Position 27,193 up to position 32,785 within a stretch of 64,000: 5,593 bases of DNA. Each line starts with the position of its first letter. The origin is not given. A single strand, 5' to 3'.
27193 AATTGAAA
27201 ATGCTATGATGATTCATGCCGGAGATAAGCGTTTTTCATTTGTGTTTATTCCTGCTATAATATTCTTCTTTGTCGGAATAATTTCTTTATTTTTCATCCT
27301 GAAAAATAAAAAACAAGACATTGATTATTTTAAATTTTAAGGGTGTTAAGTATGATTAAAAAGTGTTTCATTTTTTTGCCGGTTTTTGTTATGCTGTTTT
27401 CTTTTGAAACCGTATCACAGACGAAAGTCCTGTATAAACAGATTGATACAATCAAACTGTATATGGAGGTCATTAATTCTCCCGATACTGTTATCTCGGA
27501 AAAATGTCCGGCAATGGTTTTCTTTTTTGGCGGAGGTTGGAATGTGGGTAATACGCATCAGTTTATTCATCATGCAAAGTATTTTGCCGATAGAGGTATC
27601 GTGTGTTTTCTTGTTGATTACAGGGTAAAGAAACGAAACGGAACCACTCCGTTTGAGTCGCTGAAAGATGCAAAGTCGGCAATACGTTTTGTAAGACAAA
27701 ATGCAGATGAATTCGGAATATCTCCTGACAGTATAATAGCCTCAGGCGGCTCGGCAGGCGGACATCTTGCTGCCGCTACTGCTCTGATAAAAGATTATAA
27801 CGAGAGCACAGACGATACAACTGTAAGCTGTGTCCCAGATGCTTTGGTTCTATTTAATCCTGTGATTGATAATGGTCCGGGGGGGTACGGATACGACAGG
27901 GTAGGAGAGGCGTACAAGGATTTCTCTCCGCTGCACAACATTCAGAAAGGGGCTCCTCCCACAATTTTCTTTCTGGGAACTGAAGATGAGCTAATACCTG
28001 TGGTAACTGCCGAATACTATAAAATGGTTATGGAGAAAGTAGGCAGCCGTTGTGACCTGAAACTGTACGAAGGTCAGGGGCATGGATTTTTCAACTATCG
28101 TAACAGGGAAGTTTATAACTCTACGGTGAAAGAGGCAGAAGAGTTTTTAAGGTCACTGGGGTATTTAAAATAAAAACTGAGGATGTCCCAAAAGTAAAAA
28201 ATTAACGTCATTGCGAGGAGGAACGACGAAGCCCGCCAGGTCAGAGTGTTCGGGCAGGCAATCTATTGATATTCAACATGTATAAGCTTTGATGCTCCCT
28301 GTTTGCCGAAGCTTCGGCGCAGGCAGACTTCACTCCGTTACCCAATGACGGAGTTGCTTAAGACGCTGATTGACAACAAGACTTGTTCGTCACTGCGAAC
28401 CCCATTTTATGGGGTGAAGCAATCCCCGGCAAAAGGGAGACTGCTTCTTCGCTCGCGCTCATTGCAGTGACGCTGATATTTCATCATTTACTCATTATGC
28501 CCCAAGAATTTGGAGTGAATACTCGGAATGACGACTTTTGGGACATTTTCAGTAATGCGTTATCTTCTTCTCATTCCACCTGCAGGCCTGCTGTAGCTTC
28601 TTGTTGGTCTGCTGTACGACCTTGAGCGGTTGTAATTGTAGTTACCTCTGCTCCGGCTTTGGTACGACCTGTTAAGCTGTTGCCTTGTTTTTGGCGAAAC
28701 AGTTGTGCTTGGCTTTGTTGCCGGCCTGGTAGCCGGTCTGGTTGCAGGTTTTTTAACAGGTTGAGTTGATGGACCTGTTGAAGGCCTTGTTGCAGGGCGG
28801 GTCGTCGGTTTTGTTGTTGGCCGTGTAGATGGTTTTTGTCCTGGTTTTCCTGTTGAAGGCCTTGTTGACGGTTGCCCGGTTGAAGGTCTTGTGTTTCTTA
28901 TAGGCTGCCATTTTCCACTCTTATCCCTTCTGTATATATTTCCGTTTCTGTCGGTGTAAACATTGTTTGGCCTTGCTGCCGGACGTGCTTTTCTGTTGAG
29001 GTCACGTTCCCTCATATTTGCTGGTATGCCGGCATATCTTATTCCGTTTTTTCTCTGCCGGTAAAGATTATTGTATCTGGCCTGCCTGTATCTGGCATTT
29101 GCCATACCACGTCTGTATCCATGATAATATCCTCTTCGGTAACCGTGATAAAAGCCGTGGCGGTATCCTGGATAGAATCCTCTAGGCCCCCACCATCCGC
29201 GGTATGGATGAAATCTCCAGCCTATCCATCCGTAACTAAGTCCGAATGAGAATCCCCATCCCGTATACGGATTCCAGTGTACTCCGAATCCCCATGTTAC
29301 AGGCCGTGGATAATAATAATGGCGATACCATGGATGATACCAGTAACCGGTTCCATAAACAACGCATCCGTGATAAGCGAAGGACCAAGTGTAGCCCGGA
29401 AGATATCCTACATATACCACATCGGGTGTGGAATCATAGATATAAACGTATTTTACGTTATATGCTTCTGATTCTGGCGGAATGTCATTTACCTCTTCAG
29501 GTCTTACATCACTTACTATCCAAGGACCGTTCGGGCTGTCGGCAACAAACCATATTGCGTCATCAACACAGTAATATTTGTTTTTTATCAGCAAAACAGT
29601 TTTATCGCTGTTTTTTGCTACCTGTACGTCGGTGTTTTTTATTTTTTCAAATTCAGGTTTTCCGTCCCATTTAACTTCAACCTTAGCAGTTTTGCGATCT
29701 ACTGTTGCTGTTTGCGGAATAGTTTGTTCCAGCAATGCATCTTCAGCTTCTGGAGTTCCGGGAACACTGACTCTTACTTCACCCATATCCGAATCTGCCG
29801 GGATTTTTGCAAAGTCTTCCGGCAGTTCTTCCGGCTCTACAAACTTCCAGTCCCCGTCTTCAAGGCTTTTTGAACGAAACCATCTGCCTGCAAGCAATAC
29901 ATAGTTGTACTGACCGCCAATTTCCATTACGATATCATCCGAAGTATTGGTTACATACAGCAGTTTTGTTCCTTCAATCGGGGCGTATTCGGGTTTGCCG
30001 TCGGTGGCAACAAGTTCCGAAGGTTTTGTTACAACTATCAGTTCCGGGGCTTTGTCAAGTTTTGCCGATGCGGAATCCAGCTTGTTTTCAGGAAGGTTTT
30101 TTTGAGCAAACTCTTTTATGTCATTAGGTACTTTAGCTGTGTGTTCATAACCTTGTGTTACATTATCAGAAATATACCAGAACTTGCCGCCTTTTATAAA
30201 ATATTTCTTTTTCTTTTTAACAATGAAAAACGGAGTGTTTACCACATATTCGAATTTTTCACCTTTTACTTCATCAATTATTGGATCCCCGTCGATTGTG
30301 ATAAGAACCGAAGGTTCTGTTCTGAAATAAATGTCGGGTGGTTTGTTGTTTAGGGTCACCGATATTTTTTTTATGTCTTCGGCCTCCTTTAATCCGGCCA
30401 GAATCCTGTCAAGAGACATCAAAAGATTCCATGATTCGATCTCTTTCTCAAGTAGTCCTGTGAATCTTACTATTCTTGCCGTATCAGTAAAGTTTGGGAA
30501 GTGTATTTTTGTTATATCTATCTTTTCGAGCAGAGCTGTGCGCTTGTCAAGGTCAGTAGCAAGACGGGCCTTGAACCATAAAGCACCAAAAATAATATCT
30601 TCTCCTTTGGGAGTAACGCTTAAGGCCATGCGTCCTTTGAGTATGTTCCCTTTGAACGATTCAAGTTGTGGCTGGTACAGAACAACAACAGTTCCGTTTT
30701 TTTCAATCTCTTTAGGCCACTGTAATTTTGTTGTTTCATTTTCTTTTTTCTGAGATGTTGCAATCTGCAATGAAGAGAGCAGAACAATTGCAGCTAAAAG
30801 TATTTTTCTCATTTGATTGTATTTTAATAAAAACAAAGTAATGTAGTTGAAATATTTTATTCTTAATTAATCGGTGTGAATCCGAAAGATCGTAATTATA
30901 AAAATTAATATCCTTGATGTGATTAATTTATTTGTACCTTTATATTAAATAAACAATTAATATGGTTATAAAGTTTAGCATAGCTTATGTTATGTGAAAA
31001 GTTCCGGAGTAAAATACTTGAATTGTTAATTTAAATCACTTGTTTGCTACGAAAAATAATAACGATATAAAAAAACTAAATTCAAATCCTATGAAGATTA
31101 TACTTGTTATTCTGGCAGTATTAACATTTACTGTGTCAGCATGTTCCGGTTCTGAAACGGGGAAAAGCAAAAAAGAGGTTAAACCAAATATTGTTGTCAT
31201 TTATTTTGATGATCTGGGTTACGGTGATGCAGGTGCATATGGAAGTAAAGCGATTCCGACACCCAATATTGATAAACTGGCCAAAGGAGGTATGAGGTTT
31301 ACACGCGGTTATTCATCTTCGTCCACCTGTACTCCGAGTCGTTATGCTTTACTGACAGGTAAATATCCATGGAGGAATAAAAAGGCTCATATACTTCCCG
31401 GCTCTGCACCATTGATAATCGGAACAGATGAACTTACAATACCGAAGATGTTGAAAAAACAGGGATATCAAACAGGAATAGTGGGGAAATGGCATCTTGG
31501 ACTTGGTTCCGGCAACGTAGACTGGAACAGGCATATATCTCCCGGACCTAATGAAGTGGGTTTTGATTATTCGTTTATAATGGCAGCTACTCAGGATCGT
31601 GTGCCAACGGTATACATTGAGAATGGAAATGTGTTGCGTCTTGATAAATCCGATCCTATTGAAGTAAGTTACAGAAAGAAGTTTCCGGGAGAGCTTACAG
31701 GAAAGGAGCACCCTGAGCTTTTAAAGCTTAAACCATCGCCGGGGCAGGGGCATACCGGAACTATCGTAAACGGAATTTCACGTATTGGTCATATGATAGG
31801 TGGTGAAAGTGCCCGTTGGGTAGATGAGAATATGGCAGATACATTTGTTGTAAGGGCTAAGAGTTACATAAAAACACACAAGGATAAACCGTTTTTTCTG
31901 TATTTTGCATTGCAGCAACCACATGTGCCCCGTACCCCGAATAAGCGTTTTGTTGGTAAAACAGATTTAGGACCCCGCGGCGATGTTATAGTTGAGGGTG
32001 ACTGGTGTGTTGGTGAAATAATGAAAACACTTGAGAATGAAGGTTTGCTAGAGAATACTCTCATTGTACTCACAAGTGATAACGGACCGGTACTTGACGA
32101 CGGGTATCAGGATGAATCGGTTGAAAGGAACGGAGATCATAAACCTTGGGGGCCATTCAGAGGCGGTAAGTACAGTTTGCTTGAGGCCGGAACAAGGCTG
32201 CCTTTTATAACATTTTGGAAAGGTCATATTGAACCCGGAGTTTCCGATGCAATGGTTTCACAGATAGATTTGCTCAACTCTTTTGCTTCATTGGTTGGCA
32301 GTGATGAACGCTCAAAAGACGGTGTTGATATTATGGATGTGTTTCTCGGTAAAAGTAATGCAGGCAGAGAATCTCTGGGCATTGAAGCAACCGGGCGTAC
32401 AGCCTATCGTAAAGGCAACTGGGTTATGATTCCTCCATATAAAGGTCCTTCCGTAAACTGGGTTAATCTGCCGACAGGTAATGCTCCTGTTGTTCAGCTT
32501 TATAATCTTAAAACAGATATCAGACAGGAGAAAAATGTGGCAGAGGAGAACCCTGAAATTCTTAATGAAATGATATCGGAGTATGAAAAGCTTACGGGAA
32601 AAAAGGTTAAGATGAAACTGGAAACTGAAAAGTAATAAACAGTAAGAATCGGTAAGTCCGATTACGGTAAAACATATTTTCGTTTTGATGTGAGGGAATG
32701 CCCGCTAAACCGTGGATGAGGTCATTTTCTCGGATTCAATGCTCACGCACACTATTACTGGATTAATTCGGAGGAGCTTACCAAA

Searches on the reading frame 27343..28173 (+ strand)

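Call 11: search_protein_families(library=pfam, proteins=[window:27343-28173:+], max_evalue=0.001)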
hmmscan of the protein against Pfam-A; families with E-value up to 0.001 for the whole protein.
window:27343-28173:+ (276 aa): 6 families
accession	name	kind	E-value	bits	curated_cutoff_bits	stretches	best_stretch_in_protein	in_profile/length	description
PF20434.5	BD-FAE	-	7.1e-26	91.5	26.8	1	52-154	10-114/215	BD-FAE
PF07859.19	Abhydrolase_3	-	5.1e-17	62.8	25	1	58-177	1-112/210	alpha/beta hydrolase fold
PF00326.27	Peptidase_S9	-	1.9e-11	44.3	22.6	1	186-256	124-196/213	Prolyl oligopeptidase family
PF00135.34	COesterase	-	2.3e-10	40.5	27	1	39-149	86-203/515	Carboxylesterase family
PF01738.24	DLH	-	2.2e-07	31.1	21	1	195-264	134-203/217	Dienelactone hydrolase family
PF12146.15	Hydrolase_4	-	3.5e-05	23.6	27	0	205-251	192-236/239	Serine aminopeptidase, S33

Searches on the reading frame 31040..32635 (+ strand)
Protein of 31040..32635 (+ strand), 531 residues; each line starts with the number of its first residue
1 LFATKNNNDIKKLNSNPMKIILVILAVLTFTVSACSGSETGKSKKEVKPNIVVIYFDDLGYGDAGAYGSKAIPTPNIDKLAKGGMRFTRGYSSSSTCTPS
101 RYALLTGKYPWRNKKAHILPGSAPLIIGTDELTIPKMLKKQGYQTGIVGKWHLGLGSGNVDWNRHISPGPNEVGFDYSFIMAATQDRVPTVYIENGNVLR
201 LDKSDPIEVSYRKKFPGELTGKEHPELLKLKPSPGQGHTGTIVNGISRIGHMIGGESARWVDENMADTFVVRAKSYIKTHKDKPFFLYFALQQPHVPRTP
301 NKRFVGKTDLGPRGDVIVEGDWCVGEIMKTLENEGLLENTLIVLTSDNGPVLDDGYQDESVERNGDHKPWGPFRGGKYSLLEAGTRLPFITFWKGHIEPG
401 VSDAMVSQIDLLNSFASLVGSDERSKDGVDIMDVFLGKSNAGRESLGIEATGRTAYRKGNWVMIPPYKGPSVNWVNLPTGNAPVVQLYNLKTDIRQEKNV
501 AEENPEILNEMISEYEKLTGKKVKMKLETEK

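Call 54: search_protein_families(library=pfam, proteins=[window:31040-32635:+], max_evalue=0.0001)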
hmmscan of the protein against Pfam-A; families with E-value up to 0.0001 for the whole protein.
window:31040-32635:+ (531 aa): 2 families
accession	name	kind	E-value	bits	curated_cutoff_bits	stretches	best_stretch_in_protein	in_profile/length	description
PF00884.28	Sulfatase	-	7.9e-53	180.1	25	1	49-420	1-300/301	Sulfatase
PF01663.27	Phosphodiest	-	2.5e-06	27.8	23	0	315-349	186-220/342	Type I phosphodiesterase / nucleotide pyrophosphatase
